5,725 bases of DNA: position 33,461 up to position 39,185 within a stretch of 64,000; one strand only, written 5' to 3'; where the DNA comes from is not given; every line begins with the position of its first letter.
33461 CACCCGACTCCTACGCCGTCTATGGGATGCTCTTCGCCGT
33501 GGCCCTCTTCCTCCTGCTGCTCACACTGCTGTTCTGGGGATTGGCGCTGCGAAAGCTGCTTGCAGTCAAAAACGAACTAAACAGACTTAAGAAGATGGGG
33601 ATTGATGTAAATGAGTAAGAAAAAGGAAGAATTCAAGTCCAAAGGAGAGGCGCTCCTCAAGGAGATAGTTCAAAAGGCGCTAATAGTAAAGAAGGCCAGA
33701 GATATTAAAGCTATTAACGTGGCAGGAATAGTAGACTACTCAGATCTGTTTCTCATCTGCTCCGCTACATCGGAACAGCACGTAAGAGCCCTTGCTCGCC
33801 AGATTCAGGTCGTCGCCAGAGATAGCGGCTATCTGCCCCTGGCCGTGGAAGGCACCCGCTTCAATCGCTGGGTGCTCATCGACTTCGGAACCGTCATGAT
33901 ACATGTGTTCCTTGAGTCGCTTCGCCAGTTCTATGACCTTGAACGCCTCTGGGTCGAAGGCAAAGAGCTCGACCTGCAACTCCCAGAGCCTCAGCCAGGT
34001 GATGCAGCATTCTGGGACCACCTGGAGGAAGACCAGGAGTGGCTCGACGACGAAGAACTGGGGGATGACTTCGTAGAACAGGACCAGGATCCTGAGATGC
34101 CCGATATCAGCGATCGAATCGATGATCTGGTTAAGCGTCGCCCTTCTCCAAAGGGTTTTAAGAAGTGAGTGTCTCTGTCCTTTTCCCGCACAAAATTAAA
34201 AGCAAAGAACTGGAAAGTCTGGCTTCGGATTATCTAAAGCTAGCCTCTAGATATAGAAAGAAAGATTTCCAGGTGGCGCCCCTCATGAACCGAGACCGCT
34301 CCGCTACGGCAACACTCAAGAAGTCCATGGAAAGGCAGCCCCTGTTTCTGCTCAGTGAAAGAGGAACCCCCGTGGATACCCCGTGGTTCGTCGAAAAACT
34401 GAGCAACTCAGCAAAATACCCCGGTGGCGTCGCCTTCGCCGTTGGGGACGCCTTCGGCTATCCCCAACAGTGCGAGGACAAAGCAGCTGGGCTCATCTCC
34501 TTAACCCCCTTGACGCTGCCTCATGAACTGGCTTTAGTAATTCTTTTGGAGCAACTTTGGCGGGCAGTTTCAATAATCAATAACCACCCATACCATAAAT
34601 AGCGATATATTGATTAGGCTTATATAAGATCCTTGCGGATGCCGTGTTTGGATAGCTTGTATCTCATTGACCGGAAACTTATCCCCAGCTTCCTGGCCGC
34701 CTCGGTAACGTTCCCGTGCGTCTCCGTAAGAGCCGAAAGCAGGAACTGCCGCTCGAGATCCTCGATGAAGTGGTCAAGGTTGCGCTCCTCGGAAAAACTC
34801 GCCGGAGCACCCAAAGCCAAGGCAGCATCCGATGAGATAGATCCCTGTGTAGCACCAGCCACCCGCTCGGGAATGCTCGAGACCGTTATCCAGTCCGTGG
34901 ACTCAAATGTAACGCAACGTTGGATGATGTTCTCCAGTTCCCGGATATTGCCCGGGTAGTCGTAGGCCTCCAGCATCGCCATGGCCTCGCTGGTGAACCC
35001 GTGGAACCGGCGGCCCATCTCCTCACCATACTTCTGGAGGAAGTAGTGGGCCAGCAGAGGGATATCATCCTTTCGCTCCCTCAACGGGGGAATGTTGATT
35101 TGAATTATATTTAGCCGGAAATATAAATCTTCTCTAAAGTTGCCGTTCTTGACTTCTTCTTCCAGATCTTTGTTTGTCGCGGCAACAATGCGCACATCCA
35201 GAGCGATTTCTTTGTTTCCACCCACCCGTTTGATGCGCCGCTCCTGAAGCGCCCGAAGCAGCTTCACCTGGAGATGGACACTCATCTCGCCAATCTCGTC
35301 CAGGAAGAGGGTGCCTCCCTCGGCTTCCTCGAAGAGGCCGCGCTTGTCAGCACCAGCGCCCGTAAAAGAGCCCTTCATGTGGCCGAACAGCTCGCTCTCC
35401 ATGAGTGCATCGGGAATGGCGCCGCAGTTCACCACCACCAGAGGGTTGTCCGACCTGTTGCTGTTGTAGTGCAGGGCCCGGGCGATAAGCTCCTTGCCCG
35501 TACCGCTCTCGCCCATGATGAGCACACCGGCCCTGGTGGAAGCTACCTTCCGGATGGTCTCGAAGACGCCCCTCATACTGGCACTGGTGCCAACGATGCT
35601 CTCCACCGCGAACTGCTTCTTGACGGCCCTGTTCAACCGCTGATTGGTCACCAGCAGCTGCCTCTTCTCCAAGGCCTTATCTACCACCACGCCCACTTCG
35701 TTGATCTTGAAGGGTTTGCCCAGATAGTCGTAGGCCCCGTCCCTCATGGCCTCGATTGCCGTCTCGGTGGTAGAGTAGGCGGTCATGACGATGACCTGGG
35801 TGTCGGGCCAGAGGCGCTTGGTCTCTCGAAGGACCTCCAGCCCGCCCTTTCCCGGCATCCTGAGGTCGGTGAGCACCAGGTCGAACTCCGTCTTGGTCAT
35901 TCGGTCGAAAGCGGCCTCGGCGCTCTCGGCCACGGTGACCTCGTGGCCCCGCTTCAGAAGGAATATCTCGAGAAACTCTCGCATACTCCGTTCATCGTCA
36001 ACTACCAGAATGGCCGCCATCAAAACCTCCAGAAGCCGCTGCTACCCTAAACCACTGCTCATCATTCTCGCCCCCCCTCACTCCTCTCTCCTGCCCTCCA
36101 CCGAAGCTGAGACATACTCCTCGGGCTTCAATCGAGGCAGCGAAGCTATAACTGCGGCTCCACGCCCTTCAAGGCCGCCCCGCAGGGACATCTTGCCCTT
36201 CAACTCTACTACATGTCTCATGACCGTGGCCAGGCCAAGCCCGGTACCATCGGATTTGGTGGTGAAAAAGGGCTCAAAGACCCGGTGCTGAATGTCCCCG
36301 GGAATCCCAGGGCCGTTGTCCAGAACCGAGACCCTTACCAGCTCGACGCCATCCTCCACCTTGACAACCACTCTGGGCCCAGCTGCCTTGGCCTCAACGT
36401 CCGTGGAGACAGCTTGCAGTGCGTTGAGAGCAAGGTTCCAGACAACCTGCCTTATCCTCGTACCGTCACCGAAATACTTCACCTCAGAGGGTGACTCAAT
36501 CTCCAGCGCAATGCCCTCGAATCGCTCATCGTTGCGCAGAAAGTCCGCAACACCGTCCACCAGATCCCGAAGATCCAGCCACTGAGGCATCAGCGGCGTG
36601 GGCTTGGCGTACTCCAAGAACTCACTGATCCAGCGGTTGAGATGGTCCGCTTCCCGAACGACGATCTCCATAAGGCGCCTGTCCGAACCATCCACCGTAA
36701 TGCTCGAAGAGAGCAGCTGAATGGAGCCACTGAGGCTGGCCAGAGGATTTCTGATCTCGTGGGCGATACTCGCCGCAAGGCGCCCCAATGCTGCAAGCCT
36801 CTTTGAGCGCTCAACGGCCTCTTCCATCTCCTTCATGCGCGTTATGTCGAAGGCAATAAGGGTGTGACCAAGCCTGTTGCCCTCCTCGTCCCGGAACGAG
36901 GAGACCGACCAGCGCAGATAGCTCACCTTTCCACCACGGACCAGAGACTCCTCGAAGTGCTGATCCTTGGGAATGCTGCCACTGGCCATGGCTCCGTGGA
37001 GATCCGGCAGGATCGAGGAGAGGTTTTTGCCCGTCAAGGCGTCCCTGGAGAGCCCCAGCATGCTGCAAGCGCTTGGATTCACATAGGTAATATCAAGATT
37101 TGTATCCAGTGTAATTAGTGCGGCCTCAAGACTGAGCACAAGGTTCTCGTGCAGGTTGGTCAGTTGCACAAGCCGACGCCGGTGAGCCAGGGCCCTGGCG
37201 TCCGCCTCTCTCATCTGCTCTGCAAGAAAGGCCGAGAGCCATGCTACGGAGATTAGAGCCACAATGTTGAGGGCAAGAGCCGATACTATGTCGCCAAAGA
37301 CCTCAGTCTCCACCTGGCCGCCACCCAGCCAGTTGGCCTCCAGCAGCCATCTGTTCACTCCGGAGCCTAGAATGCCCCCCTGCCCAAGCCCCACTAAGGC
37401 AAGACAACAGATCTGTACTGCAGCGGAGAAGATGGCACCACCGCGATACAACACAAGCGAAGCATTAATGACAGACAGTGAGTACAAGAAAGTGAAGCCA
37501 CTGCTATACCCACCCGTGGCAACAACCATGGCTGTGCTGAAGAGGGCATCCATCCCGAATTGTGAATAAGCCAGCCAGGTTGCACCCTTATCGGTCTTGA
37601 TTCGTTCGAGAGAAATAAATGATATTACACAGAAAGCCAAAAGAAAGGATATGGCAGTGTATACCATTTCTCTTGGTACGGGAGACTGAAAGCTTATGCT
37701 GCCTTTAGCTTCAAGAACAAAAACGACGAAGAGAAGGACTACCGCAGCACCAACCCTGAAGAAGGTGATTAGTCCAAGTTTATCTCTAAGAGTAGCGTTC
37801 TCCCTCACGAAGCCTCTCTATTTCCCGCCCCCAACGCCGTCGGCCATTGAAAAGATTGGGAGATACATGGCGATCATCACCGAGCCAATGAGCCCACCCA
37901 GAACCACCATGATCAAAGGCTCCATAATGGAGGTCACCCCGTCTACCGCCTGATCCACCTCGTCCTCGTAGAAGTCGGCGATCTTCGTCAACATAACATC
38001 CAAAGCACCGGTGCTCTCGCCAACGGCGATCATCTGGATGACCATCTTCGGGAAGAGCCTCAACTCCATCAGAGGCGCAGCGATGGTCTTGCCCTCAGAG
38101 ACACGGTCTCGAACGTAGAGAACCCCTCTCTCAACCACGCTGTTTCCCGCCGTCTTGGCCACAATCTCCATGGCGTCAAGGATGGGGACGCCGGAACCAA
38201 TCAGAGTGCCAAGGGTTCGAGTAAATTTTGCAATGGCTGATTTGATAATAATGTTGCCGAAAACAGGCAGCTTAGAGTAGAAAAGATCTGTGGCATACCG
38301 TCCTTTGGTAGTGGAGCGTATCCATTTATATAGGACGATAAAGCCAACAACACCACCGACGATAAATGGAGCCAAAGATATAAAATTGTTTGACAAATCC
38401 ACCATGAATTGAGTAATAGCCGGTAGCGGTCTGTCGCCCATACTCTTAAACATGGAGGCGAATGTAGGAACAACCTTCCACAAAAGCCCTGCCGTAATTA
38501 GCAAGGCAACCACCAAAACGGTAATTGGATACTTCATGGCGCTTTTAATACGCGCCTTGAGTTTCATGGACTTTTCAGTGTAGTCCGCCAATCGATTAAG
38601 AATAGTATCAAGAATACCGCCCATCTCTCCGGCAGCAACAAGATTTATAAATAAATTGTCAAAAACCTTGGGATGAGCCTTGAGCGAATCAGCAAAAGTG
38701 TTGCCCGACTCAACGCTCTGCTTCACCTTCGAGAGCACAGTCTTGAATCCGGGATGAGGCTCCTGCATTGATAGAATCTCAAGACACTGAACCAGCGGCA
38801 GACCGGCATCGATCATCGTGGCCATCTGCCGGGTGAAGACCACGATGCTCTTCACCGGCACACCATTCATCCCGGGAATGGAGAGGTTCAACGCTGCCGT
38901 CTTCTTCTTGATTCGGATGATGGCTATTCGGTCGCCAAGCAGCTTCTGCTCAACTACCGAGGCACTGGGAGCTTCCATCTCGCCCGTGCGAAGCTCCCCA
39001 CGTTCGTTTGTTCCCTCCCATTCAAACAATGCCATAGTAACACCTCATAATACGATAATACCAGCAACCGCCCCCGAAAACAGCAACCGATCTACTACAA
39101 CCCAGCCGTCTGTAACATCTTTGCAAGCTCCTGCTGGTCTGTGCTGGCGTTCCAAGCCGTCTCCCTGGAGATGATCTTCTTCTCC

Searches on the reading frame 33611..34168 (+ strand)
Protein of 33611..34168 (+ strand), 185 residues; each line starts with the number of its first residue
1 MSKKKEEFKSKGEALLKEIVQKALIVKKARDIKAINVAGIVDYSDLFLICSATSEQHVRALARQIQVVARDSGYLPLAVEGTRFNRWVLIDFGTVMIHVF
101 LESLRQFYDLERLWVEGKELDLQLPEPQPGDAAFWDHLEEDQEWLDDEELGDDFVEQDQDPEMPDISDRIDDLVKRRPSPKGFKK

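Call 35: search_protein_families(library=pfam, proteins=[window:33611-34168:+], max_evalue=0.0001)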
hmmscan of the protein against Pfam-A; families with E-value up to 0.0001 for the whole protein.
window:33611-34168:+ (185 aa): 1 family
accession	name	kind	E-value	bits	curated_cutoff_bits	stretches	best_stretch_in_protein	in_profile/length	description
PF02410.21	RsfS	-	2.4e-27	95.5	21.6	1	20-114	3-98/98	Ribosomal silencing factor during starvation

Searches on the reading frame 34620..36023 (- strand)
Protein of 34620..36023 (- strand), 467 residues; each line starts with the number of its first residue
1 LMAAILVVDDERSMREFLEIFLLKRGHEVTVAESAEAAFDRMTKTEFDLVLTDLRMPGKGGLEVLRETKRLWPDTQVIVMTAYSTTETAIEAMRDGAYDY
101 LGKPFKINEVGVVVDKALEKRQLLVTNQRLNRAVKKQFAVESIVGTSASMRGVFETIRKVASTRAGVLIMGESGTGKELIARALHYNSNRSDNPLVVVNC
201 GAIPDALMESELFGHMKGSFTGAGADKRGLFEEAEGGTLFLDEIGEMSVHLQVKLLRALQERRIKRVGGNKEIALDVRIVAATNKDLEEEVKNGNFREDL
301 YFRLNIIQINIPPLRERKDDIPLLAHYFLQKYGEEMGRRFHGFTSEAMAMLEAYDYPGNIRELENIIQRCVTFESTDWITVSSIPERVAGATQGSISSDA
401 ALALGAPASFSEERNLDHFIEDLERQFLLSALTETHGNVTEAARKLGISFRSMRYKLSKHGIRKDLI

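Call 35: search_protein_families(library=pfam, proteins=[window:34620-36023:-], max_evalue=0.0001)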
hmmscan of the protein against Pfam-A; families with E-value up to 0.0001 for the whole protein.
window:34620-36023:- (467 aa): 6 families
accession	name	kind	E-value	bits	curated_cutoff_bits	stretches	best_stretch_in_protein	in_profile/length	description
PF00158.32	Sigma54_activat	-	1.1e-72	243.6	20.2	1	143-309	1-167/168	Sigma-54 interaction domain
PF00072.30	Response_reg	-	1.1e-27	96.8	30.2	1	5-110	1-106/111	Response regulator receiver domain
PF25601.1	AAA_lid_14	-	5.2e-27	93.9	27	1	315-395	1-81/87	AAA+ ATPase lid domain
PF14532.12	Sigma54_activ_2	-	2.7e-24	86.4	25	1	144-314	1-138/138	Sigma-54 interaction domain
PF02954.25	HTH_8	-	8.1e-13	48.3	22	1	420-459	2-41/42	Bacterial regulatory protein, Fis family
PF07728.20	AAA_5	-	4.5e-09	36.9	22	1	166-286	1-124/139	AAA domain (dynein-related subfamily)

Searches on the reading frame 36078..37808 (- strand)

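Call 35: search_protein_families(library=pfam, proteins=[window:36078-37808:-], max_evalue=0.0001)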
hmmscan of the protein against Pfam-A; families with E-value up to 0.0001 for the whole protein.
window:36078-37808:- (576 aa): 7 families
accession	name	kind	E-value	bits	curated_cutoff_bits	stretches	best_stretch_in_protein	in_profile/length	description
PF02518.31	HATPase_c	-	1.2e-19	71.2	26.4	1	447-559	1-109/111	Histidine kinase-, DNA gyrase B-, and HSP90-like ATPase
PF00512.31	HisKA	-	7.3e-14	52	26.9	1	341-403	2-63/66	His Kinase A (phospho-acceptor) domain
PF25323.1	6TM_PilS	-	3.1e-13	50.3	27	1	10-206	11-189/189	PilS-like transmembrane domain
PF08448.16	PAS_4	-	2.6e-12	47.4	23.1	1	226-324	3-107/110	PAS fold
PF00989.32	PAS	-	4.8e-09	36.7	22.6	1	223-318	6-109/113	PAS fold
PF13426.13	PAS_9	-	1.5e-07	32.1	27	1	232-323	5-102/103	PAS domain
PF13188.13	PAS_8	-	1.2e-05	25.4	21.8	1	220-272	3-52/65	PAS domain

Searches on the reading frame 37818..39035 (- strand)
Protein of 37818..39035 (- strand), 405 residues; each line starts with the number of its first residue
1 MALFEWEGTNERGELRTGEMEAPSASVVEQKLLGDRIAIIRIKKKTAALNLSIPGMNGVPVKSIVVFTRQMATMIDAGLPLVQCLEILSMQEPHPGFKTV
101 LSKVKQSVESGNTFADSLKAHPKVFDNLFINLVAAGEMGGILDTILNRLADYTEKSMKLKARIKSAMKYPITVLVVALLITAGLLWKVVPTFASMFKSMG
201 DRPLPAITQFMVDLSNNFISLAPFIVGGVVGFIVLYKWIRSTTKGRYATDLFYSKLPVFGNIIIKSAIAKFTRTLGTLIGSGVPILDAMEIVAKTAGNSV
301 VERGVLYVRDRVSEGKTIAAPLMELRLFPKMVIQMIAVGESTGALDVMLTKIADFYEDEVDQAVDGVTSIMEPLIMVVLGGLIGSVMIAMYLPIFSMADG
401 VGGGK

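Call 35: search_protein_families(library=pfam, proteins=[window:37818-39035:-], max_evalue=0.0001)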
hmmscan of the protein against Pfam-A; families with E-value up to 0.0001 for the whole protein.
window:37818-39035:- (405 aa): 1 family
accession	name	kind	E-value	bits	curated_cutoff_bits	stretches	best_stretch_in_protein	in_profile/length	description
PF00482.28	T2SSF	-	1.1e-63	213.2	25.2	2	67-190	1-125/125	Type II secretion system (T2SS), protein F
